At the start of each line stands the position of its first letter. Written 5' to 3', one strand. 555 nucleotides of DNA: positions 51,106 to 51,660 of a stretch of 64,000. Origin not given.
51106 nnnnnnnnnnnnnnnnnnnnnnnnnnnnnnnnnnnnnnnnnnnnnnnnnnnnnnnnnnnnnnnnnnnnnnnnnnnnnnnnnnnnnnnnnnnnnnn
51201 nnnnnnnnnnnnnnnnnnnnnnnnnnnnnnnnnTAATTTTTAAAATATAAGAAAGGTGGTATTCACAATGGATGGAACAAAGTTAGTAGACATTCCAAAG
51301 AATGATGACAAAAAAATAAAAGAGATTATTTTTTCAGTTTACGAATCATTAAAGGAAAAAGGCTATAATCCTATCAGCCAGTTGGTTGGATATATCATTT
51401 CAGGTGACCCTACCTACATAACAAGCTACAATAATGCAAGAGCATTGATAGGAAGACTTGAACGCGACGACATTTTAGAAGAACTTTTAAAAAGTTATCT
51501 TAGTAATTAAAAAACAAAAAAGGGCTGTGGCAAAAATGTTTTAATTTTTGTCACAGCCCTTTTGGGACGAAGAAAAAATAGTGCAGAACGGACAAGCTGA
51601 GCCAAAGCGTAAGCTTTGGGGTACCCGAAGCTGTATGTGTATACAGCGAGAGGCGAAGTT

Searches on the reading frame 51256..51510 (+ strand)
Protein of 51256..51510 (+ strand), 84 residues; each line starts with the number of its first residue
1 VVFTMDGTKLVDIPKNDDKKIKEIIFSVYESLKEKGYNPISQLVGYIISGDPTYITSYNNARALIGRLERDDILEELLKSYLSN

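Call 46: find_encoding_contigs(protein=window:51256-51510:+, flank=6000, max_places=10)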
Protein window:51256-51510:+ (84 aa): no gene with exactly this product is on record in the collection.
